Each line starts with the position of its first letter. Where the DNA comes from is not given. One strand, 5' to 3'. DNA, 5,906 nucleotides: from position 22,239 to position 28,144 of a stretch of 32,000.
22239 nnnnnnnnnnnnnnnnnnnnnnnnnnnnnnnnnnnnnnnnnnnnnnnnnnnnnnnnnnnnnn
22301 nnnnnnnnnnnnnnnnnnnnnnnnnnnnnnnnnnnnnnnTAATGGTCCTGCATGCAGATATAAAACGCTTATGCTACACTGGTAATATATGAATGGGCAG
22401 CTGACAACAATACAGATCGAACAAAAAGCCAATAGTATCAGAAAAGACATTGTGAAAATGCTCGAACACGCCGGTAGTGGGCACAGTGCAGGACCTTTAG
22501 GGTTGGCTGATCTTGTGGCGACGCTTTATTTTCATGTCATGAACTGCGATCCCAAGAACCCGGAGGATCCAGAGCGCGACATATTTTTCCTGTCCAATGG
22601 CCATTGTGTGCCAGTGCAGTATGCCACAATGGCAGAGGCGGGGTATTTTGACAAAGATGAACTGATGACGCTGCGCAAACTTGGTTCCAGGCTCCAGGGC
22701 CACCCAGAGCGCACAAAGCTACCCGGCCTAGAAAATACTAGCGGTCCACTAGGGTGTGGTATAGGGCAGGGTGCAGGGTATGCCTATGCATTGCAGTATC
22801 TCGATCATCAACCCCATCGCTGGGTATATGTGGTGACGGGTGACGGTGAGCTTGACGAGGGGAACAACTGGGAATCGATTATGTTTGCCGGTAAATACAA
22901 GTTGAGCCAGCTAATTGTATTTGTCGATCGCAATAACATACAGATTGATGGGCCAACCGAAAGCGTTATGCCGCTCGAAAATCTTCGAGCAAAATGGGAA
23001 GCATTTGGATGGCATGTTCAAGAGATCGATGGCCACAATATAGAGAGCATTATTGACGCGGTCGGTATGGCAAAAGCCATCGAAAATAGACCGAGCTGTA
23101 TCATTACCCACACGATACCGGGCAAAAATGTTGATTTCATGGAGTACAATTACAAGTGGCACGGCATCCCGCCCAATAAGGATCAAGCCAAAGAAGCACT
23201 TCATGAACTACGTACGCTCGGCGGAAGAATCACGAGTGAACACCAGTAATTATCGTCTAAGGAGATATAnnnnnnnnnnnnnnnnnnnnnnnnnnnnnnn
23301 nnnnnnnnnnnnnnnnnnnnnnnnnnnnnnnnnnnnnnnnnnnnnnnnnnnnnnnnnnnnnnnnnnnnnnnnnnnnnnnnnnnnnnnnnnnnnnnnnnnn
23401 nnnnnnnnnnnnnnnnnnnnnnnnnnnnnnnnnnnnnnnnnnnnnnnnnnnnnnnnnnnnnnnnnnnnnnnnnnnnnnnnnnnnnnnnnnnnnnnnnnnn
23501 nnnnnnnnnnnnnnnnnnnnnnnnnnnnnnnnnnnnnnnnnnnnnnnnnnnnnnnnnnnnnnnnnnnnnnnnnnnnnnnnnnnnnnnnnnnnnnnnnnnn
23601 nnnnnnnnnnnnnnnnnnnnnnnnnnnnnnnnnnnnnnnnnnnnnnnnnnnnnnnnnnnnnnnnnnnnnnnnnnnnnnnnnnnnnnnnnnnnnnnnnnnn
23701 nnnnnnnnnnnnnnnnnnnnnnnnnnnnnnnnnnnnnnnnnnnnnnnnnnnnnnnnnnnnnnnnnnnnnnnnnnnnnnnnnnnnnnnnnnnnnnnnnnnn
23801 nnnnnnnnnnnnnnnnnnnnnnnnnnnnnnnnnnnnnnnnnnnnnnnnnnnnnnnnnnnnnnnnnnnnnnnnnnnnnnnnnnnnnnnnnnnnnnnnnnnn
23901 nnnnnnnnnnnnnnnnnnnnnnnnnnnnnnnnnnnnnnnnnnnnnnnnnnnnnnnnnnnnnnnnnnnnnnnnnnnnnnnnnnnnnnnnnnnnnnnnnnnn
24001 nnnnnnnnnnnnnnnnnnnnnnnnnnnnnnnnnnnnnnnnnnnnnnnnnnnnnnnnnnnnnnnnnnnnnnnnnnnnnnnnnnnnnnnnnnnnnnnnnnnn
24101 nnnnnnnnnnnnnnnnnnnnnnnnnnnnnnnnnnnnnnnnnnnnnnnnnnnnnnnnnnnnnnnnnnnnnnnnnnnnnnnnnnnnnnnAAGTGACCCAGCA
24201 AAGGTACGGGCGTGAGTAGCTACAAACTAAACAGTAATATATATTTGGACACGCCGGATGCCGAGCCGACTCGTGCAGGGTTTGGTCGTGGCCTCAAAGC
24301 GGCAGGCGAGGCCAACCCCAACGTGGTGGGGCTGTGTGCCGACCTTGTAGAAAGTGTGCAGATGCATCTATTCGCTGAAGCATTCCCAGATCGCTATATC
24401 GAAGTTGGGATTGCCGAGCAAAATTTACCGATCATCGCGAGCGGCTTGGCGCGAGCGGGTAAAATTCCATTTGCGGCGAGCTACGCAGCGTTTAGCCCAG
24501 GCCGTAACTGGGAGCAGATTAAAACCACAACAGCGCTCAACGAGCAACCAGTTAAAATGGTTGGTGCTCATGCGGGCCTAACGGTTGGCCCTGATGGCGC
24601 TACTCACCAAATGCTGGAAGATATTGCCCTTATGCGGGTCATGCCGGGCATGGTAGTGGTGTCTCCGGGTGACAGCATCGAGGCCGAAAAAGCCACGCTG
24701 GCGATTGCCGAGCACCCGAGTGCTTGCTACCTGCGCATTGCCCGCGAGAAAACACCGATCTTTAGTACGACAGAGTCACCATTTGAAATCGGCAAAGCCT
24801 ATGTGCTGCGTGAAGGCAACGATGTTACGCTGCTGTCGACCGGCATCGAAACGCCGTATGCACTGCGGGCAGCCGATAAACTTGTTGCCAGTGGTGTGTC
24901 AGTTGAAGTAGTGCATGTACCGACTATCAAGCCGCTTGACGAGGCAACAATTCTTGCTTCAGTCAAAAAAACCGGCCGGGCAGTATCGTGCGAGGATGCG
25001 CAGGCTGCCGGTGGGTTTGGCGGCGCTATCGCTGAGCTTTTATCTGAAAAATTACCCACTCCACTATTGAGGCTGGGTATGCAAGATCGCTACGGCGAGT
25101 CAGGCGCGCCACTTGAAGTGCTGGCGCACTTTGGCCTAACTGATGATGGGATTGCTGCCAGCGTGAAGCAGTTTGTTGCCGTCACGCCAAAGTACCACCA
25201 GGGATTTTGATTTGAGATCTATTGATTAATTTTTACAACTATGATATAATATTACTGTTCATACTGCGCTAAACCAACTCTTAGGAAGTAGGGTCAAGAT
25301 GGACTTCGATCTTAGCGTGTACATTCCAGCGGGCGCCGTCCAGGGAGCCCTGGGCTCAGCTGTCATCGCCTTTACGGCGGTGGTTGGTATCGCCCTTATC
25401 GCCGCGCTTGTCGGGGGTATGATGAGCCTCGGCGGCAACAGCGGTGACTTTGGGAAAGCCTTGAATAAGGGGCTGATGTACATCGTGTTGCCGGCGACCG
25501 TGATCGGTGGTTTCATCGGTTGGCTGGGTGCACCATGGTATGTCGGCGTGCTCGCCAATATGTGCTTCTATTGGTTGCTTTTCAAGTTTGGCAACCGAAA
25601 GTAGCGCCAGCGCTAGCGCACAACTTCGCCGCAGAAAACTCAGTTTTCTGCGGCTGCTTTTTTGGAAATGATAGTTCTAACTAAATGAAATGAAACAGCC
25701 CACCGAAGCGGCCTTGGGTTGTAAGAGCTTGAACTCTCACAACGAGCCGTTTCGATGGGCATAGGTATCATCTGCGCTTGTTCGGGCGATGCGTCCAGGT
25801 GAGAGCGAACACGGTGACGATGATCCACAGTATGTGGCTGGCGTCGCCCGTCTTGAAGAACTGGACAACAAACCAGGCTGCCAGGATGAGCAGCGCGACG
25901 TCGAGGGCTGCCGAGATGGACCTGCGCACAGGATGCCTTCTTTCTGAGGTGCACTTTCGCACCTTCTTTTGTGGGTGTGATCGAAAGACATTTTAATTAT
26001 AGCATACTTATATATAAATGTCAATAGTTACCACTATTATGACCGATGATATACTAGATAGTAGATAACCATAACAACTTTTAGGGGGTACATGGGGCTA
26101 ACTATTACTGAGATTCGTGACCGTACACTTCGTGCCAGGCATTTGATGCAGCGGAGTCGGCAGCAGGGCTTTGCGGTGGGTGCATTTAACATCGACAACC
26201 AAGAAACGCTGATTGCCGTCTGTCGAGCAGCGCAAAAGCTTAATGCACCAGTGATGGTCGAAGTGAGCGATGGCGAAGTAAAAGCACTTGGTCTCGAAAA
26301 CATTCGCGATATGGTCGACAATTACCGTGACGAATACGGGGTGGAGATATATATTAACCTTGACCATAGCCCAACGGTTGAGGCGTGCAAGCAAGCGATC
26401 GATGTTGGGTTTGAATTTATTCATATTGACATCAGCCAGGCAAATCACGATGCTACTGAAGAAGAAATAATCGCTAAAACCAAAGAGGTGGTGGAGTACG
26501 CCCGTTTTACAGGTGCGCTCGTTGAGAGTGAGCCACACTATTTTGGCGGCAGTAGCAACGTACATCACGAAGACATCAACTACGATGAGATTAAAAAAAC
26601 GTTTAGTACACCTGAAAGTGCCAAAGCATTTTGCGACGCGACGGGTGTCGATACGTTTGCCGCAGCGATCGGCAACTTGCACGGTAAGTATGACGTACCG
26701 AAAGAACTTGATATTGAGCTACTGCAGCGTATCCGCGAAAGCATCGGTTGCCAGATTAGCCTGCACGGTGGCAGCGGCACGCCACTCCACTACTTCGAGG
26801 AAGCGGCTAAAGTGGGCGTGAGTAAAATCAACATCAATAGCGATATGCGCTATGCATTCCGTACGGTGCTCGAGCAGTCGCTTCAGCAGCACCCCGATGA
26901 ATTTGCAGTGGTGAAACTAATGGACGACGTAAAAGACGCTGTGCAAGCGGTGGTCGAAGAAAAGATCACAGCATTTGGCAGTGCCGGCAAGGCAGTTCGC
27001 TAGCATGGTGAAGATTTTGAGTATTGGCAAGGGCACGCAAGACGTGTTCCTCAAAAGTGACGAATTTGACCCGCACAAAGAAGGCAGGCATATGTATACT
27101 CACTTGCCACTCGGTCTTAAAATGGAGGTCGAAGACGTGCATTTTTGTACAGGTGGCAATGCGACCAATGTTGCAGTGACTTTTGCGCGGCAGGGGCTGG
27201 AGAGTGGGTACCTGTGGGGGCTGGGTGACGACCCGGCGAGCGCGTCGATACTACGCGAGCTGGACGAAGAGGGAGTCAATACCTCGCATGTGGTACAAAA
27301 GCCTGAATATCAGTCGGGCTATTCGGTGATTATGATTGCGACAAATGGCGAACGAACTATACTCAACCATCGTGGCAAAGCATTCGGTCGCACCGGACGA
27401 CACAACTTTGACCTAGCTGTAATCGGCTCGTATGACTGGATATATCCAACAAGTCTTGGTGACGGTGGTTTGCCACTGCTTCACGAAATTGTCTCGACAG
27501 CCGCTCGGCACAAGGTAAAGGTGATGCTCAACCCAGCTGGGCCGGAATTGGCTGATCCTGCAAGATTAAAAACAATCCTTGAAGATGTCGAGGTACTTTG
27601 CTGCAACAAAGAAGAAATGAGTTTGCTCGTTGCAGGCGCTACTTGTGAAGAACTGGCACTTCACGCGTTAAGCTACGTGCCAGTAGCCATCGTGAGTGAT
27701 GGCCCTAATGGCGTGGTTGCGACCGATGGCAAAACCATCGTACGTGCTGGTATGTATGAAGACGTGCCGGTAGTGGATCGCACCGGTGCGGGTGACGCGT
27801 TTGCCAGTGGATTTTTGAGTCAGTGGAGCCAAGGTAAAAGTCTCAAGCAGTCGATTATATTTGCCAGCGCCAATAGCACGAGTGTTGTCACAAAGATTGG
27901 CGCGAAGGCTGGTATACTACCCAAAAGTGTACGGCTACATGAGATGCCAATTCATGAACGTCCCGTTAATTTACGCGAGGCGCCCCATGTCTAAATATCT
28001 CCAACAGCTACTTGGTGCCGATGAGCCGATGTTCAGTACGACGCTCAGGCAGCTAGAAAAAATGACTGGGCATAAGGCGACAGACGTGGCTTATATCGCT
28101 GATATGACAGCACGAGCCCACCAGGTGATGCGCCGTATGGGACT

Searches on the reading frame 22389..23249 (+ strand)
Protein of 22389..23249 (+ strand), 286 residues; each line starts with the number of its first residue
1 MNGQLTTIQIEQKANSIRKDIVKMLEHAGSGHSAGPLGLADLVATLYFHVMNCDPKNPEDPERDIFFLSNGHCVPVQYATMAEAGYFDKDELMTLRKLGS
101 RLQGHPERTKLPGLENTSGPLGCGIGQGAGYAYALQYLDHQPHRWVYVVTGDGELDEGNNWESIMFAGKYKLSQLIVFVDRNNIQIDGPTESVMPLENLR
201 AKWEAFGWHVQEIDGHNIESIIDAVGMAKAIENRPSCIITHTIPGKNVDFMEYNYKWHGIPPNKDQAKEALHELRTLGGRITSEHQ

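Call 46: search_protein_families(library=pfam, proteins=[window:22389-23249:+], max_evalue=0.001)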
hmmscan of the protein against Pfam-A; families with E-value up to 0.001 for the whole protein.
window:22389-23249:+ (286 aa): 4 families
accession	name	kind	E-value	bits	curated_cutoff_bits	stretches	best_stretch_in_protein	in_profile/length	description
PF00456.26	Transketolase_N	-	5.7e-57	193.6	22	1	12-270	4-271/334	Transketolase, thiamine diphosphate binding domain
PF13292.11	DXP_synthase_N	-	1.9e-08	34.4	21.2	1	5-187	13-176/274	1-deoxy-D-xylulose-5-phosphate synthase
PF00676.26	E1_dh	-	4e-06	26.4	22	1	97-230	80-209/300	Dehydrogenase E1 component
PF09364.15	XFP_N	-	0.00065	19.1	23.7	1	130-223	143-242/364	XFP N-terminal domain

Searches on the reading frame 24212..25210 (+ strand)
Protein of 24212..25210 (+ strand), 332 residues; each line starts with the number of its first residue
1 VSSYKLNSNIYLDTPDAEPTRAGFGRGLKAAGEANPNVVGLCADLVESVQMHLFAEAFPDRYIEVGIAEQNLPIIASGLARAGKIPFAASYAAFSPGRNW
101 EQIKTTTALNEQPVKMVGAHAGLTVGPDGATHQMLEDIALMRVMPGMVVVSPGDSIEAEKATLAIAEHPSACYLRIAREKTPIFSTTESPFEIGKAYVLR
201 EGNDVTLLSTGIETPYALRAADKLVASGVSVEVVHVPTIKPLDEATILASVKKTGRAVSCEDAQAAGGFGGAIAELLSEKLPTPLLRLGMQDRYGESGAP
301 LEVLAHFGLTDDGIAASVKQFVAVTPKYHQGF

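Call 46: search_protein_families(library=pfam, proteins=[window:24212-25210:+], max_evalue=0.001)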
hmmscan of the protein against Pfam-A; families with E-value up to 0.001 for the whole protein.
window:24212-25210:+ (332 aa): 3 families
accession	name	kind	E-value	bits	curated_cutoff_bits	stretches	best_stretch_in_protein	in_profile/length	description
PF02779.29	Transket_pyr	-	7.2e-36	123.9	27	1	20-181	5-172/174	Transketolase, pyrimidine binding domain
PF02780.25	Transketolase_C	-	4.8e-35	120.6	25.9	1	194-314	1-124/124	Transketolase, C-terminal domain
PF22613.1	Transketolase_C_1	-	1.6e-07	31.9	27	1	196-310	2-113/113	Transketolase-like TK C-terminal domain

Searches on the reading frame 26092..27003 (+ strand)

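Call 46: search_protein_families(library=pfam, proteins=[window:26092-27003:+], max_evalue=0.001)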
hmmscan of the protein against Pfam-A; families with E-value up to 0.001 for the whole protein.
window:26092-27003:+ (303 aa): 1 family
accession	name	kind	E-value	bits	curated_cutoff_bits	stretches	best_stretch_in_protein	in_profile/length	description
PF01116.26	F_bP_aldolase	-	1.4e-69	235.1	25.5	1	15-300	3-277/277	Fructose-bisphosphate aldolase class-II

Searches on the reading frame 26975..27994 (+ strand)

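Call 46: search_protein_families(library=pfam, proteins=[window:26975-27994:+], max_evalue=0.001)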
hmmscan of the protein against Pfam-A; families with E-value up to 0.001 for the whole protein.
window:26975-27994:+ (339 aa): 1 family
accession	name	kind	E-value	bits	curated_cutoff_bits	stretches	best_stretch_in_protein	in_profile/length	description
PF00294.29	PfkB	-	9.2e-44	150.4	25.8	1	48-313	25-298/302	pfkB family carbohydrate kinase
